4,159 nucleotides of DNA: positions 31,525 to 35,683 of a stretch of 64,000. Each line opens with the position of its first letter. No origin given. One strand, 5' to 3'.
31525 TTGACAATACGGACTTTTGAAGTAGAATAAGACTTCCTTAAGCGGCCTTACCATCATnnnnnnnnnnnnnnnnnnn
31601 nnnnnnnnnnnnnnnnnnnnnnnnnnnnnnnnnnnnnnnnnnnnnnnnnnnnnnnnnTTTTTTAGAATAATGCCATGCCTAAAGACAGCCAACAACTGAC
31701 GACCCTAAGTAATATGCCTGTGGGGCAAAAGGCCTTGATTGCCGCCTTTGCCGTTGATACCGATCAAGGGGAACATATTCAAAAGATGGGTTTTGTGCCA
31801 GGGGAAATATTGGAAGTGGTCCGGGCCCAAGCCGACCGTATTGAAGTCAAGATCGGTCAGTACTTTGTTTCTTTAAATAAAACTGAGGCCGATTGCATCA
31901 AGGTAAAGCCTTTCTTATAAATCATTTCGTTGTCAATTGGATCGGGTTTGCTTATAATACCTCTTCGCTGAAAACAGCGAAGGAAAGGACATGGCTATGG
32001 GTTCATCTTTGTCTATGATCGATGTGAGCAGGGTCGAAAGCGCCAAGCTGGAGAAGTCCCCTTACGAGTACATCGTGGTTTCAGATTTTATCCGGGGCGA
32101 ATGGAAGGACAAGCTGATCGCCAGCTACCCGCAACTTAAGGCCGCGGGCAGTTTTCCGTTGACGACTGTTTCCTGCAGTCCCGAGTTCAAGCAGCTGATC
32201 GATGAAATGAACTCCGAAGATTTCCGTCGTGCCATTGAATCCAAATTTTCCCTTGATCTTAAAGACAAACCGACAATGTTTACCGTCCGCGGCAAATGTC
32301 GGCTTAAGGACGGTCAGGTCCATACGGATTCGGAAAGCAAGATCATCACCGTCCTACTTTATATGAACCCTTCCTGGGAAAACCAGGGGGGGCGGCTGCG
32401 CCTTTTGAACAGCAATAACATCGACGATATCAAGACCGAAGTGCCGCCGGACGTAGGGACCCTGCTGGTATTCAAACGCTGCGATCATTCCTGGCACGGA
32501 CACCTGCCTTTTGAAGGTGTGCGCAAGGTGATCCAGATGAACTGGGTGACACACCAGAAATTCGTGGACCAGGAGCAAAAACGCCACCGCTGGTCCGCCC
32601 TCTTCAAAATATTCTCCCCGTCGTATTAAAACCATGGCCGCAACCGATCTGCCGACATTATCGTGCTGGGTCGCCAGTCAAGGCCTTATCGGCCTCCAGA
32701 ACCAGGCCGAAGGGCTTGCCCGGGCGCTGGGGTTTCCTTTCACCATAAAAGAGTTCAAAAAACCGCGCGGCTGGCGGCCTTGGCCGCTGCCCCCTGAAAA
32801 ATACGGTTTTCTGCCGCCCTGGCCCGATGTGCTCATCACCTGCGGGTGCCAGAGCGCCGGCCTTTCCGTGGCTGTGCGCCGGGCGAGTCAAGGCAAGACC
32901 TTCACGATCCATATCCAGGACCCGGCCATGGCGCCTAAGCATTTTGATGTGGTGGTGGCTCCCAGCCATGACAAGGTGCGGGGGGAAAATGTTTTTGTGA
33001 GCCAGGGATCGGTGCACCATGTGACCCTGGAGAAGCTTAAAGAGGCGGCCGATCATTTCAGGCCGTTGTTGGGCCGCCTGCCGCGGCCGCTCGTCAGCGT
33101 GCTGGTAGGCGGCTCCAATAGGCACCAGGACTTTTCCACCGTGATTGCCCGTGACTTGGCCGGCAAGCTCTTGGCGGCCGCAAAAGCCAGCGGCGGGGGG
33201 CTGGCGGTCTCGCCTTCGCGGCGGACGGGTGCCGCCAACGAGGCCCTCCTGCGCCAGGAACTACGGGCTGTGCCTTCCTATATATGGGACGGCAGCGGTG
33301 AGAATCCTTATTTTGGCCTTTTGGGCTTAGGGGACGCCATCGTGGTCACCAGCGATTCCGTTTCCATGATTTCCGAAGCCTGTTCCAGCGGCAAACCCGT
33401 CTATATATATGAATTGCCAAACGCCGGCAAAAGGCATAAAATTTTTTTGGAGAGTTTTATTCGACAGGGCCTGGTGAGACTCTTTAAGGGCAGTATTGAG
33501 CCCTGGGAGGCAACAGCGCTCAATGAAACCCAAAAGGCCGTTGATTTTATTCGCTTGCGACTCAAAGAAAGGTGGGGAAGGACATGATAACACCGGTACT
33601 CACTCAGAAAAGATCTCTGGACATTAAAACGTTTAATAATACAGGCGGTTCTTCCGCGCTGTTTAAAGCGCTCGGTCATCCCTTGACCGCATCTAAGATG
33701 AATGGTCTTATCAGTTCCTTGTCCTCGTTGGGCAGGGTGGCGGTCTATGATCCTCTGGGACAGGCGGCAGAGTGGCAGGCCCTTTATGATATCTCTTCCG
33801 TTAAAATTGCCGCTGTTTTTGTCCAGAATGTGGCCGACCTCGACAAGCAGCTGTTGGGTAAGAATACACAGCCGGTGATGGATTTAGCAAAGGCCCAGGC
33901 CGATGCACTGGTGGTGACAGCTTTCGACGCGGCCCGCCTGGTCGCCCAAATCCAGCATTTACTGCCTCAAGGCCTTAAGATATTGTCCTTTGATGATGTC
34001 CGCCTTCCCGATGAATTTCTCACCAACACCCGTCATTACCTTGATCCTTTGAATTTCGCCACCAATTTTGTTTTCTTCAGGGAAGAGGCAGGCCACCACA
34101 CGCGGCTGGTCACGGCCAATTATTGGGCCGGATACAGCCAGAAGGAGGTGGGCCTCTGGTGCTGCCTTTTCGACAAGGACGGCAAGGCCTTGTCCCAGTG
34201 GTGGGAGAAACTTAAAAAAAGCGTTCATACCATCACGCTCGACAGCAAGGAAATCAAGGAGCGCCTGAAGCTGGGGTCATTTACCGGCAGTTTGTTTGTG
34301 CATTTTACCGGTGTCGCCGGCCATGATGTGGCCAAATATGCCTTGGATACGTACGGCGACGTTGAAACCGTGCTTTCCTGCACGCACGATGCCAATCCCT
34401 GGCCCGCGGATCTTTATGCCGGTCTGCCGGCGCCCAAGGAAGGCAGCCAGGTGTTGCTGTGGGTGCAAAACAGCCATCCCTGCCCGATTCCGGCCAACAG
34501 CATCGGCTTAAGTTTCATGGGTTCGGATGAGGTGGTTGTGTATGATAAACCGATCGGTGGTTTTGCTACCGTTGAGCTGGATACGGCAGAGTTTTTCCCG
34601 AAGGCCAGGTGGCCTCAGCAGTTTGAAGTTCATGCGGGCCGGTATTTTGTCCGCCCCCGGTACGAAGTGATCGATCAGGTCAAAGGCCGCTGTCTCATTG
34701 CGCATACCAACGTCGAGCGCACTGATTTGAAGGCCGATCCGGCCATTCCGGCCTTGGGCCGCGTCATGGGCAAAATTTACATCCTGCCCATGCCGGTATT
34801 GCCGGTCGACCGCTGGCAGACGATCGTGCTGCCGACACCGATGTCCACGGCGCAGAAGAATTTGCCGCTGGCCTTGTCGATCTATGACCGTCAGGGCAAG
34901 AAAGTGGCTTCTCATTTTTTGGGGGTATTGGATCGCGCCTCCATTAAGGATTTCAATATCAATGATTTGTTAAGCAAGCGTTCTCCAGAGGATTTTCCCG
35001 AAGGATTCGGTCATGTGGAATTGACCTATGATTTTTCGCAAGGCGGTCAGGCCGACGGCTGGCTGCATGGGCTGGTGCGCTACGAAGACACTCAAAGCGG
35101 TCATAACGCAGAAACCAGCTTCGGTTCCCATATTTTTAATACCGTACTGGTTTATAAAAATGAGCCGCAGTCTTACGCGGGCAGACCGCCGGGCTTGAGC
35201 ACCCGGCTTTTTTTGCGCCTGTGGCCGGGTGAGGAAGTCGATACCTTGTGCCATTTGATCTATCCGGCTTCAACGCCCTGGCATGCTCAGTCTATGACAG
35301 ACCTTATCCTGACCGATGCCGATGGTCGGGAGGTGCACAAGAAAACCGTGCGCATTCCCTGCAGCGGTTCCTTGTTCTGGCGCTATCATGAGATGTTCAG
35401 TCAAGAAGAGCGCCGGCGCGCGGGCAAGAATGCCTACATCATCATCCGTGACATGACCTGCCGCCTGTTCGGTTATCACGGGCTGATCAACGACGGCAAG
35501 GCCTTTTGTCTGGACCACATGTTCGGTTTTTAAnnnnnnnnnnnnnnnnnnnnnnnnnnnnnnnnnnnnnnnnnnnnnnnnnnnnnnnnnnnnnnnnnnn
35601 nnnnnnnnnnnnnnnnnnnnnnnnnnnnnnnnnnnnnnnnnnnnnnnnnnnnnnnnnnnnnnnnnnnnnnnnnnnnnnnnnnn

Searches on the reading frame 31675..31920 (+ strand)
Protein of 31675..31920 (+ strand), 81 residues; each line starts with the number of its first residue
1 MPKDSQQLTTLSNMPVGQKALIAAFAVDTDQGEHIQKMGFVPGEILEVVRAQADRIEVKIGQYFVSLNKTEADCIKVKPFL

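Call 74: search_protein_families(library=pfam, proteins=[window:31675-31920:+], max_evalue=0.01)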
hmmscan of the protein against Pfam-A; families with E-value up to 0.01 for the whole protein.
window:31675-31920:+ (81 aa): 1 family
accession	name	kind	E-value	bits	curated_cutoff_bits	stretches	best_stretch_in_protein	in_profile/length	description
PF04023.20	FeoA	-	2.8e-13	50.2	23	1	10-79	2-74/74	FeoA domain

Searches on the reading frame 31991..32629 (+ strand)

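Call 3: search_protein_families(library=pfam, proteins=[window:31991-32629:+], max_evalue=0.01)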
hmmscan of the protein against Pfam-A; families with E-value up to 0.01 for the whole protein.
window:31991-32629:+ (212 aa): 2 families
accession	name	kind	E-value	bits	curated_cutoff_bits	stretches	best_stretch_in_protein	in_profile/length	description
PF13640.12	2OG-FeII_Oxy_3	-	2.5e-11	44.8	27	1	110-186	14-97/98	2OG-Fe(II) oxygenase superfamily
PF13661.12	2OG-FeII_Oxy_4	-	2e-05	25.4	27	1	110-170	14-80/98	2OG-Fe(II) oxygenase superfamily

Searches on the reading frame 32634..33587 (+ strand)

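Call 3: search_protein_families(library=pfam, proteins=[window:32634-33587:+], max_evalue=0.01)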
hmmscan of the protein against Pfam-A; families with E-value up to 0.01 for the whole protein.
window:32634-33587:+ (317 aa): 1 family
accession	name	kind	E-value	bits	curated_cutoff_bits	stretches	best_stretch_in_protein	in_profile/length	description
PF06258.17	Mito_fiss_Elm1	-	6.4e-90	301.8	27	1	20-309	2-303/304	Mitochondrial fission ELM1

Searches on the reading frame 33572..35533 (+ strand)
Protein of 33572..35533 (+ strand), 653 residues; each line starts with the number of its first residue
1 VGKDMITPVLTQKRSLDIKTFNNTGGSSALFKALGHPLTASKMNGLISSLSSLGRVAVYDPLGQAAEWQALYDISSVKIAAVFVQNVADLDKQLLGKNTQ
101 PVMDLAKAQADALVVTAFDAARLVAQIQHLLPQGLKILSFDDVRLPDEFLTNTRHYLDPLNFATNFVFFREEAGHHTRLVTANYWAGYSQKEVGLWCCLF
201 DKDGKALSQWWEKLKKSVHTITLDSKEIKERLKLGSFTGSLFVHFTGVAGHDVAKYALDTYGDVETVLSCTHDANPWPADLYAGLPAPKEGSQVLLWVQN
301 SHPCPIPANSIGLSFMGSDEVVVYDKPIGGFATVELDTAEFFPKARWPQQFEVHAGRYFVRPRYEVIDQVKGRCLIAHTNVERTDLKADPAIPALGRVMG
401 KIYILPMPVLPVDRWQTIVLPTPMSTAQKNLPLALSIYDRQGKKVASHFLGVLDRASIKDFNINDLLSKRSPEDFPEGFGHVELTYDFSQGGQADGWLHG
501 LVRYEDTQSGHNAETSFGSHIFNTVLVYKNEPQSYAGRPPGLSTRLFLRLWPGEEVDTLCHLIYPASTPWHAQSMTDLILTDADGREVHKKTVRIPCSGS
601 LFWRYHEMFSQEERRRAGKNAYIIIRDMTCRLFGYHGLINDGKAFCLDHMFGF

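Call 3: search_protein_families(library=pfam, proteins=[window:33572-35533:+], max_evalue=0.01)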
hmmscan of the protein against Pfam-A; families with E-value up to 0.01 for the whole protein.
window:33572-35533:+ (653 aa): 0 families

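Call 18: search_protein_families(library=ncbifam, proteins=[window:33572-35533:+], max_evalue=0.01)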
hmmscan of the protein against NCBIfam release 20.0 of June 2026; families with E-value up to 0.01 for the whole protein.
window:33572-35533:+ (653 aa): 0 families

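Call 30: find_homologous_proteins(query=window:33572-35533:+, max_evalue=0.001)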
Query window:33572-35533:+ (653 aa): 4869 proteins with E <= 0.001 among 8000 candidates; the best 120 are listed.
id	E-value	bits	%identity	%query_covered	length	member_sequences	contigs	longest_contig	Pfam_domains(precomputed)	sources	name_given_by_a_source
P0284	0.0e+0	1526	100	99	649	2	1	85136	-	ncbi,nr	ncbi:MAG: hypothetical protein KGK03_04000 [Candidatus Omnitrophica bacterium]|nr:hypothetical prote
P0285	0.0e+0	1204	79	98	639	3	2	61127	-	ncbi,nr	ncbi:MAG: hypothetical protein KGJ09_08170 [Candidatus Omnitrophica bacterium]|nr:hypothetical prote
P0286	0.0e+0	1187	77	99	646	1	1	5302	-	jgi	jgi:hypothetical protein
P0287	0.0e+0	1135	74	99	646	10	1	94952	-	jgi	-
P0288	0.0e+0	1135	74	99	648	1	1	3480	-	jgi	jgi:hypothetical protein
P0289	0.0e+0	1131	74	100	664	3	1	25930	-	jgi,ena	-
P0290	0.0e+0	1123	73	99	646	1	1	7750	-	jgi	jgi:hypothetical protein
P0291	0.0e+0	1123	74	98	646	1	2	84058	-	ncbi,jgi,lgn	-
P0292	0.0e+0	1119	73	99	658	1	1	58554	-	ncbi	-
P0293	0.0e+0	1117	73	99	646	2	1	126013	-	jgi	jgi:hypothetical protein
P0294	0.0e+0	1108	73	99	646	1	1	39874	-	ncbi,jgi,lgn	-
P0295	0.0e+0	1107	73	99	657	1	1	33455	-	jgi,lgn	-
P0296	0.0e+0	1105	72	99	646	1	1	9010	-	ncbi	-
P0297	0.0e+0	1102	73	99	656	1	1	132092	-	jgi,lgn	-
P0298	0.0e+0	1097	71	99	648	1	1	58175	-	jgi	jgi:hypothetical protein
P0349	5.6e-251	853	57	98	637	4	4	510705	-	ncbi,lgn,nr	ncbi:MAG: hypothetical protein KJ904_07595 [Alphaproteobacteria bacterium]|nr:hypothetical protein [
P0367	3.9e-249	847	57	98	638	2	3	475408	-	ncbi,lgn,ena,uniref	ncbi:hypothetical protein [Rhodospirillaceae bacterium SYSU D60014]|uniref:hypothetical protein n=1 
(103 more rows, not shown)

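Call 31: find_encoding_contigs(protein=P0367, flank=5000, max_places=2)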
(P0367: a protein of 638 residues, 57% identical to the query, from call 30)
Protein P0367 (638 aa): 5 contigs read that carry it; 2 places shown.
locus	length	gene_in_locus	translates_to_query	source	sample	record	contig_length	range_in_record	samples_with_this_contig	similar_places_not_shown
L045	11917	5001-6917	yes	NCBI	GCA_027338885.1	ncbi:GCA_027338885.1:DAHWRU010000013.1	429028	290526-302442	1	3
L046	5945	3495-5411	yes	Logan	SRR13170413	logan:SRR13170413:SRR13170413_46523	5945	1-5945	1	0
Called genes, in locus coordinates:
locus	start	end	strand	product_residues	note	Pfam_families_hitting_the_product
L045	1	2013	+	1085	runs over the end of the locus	PF25596:CPSase_L_D1, PF02786:CPSase_L_D2, PF02787:CPSase_L_D3, PF25596:CPSase_L_D1, PF02222:ATP-grasp, PF02786:CPSase_L_D2, PF15632:ATPgrasp_Ter (weak), PF02142:MGS, +4 more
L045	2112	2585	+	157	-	PF03449:GreA_GreB_N, PF01272:GreA_GreB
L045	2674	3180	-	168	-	PF13404:HTH_AsnC-type, PF13412:HTH_24, PF01047:MarR (weak), PF01037:AsnC_trans_reg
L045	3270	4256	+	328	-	PF06258:Mito_fiss_Elm1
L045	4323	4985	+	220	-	PF13640:2OG-FeII_Oxy_3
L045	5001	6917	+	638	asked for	-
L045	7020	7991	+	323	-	PF00890:FAD_binding_2 (weak), PF01134:GIDA (faint), PF01266:DAO (faint), PF07992:Pyr_redox_2, PF12831:FAD_oxidored (weak), PF13450:NAD_binding_8 (faint), PF13738:Pyr_redox_3, PF00070:Pyr_redox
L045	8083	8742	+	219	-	PF00126:HTH_1, PF03466:LysR_substrate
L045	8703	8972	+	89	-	PF03466:LysR_substrate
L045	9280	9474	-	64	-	-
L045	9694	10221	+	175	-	PF13505:OMP_b-brl (weak)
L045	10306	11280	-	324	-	PF00174:Oxidored_molyb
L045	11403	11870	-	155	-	PF00210:Ferritin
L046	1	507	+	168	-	?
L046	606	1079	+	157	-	PF03449:GreA_GreB_N, PF01272:GreA_GreB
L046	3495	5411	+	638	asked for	-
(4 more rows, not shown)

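Call 32: find_encoding_contigs(protein=P0349, flank=5000, max_places=2)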
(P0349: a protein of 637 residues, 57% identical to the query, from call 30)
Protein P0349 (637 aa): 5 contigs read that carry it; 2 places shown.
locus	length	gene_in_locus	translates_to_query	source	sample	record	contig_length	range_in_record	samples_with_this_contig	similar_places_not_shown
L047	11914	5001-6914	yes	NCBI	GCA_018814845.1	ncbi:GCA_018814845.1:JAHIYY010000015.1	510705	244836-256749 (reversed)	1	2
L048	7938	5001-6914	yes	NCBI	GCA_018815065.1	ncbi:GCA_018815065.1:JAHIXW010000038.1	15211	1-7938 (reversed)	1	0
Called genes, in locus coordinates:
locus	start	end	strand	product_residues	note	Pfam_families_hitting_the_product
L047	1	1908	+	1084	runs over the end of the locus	PF25596:CPSase_L_D1, PF02786:CPSase_L_D2, PF02787:CPSase_L_D3, PF25596:CPSase_L_D1, PF02222:ATP-grasp, PF02655:ATP-grasp_3 (weak), PF02786:CPSase_L_D2, PF02142:MGS, +3 more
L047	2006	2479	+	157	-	PF03449:GreA_GreB_N, PF01272:GreA_GreB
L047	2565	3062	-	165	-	PF12840:HTH_20 (weak), PF13404:HTH_AsnC-type, PF13412:HTH_24, PF01037:AsnC_trans_reg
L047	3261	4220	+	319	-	PF06258:Mito_fiss_Elm1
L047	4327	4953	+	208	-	PF13640:2OG-FeII_Oxy_3, PF13661:2OG-FeII_Oxy_4 (faint)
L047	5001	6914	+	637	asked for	-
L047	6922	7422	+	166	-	PF00583:Acetyltransf_1, PF13508:Acetyltransf_7 (weak)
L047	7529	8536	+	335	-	PF00890:FAD_binding_2 (faint), PF01266:DAO (faint), PF07992:Pyr_redox_2, PF12831:FAD_oxidored (faint), PF13738:Pyr_redox_3, PF00070:Pyr_redox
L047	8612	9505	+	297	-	PF00126:HTH_1, PF03466:LysR_substrate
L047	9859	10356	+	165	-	PF12728:HTH_17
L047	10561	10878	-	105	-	-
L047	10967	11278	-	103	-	-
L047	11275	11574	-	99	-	-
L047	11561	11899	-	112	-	-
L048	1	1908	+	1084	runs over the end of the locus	PF25596:CPSase_L_D1, PF02786:CPSase_L_D2, PF02787:CPSase_L_D3, PF25596:CPSase_L_D1, PF02222:ATP-grasp, PF02655:ATP-grasp_3 (weak), PF02786:CPSase_L_D2, PF02142:MGS, +3 more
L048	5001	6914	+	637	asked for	-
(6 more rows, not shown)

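Call 60: predict_structure(alignment_id=A3)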
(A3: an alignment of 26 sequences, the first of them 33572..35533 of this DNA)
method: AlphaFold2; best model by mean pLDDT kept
length: 653 residues; sequences in the alignment: 26
mean_pLDDT: 80.9   pTM: 0.84
mean pLDDT of the five models: 80.9, 78.3, 74.6, 73.3, 71.2
residues with pLDDT >= 90: 251; 70-90: 270; 50-70: 85; < 50: 47
segments of 3 or more residues with pLDDT < 50: 1-13, 23-26, 521-542
pLDDT, mean of each block of 10 residues (from residue 1): 40 61 59 90 95 95 92 95 95 95 93 95 94 93 92 85 80 73 58 85 93 80 87 89 79 50 67 68 89 89 92 92 95 93 94 89 79 60 69 54 73 88 83 90 90 91 84 76 84 74 86 71 41 39 67 85 74 88 90 90 92 92 83 83 81 51
secondary structure, 60 per line:
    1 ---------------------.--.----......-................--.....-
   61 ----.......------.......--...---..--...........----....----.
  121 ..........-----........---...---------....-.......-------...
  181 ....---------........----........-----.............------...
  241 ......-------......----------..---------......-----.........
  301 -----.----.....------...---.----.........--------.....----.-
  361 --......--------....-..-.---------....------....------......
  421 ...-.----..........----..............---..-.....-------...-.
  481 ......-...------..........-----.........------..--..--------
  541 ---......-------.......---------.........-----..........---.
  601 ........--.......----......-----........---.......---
elements in order: H30-35 H37-52 E55-59 H65-71 E78-84 E97-101 H102-107 E112-115 H120-130 E136-139 H140-143 H159-162 E164-170 E178-184 E194-201 E206-213 E219-224 H225-231 E238-246 E254-259 E281-286 E292-300 E311-315 E322-324 E333-337 H338-341 E350-354 E363-368 E377-380 H395-398 E405-408 E415-423 E430-439 E444-454 H464-468 E480-486 E497-506 E512-520 E544-549 E557-563 E573-581 E587-596 E600-604 H605-608 H611-617 E622-627 E633-640 E644-650

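Call 62: fold_search(model_id=the predicted structure, library=pdb)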
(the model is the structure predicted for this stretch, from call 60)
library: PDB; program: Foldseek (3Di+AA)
matches with E <= 10: 1385; with E <= 0.001: 34
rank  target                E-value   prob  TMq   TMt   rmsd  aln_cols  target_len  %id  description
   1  9fx3_A                3.1e-05  0.47  0.10  0.06  21.4       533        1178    8  Structure of active human CD109 (released 2025-03-19)
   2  7q61_A                6.1e-05  0.38  0.10  0.07  21.1       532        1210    8  Structure of TEV conjugated A2ML1 (A2ML1-TC) (released 2022-04-20)
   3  8cml_E                1.2e-04  0.51  0.12  0.12  21.3       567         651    9  Cryo-EM structure of complement C5 in complex with nanobodies UNbC5-1 and UNbC5-2 (released 2023-09-27)
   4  5hcc_B                2.4e-04  0.30  0.11  0.11  20.3       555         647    8  Ternary complex of human Complement C5 with Ornithodoros moubata OmCI and Dermacentor andersoni RaCI3. (released 2016-03-30)
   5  9u61_C                2.4e-04  0.16  0.08  0.08  22.8       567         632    8  CP/MBL pathways C3 convertase C4b2a and C3 complex (released 2026-01-14)
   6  7q60                  2.5e-04  0.25  0.09  0.06  23.3       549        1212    8  Structure of TEV cleaved A2ML1 (A2ML1-TE) (released 2022-04-20)
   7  4e0s_A                2.5e-04  0.25  0.10  0.07  20.5       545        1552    8  Crystal Structure of C5b-6 (released 2012-04-18)
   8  8ovb_A                2.5e-04  0.20  0.10  0.10  23.7       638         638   10  Human Complement C3b in complex with Trypanosoma brucei ISG65. (released 2024-02-14)
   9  6za2_A                3.2e-04  0.20  0.12  0.08  26.3       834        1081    8  Crystal structure of dimeric latent PorU from Porphyromonas gingivalis (released 2021-09-29)
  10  3nms_A                3.5e-04  0.18  0.10  0.10  23.3       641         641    9  Staphylococcal Complement Inhibitor (SCIN) in complex with Human Complement C3c (released 2010-08-04)
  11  1evu_B                3.7e-04  0.25  0.09  0.08  19.5       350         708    9  HUMAN FACTOR XIII WITH CALCIUM BOUND IN THE ION SITE (released 2000-05-10)
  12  4ziq                  4.0e-04  0.18  0.11  0.07  24.9       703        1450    8  Crystal structure of trypsin activated alpha-2-macroglobulin from Escherichia coli. (released 2015-06-10)
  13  5fo7_A                4.2e-04  0.18  0.10  0.10  23.9       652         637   10  Crystal Structure of Human Complement C3b at 2.8 Angstrom resolution (released 2016-04-06)
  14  6kzb_C                4.4e-04  0.41  0.08  0.08  17.8       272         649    8  Transglutaminase2 complexed with calcium (released 2020-12-09)
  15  7q5z                  4.4e-04  0.21  0.10  0.07  21.6       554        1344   11  Cryo-EM structure of native human A2ML1 (released 2022-04-20)
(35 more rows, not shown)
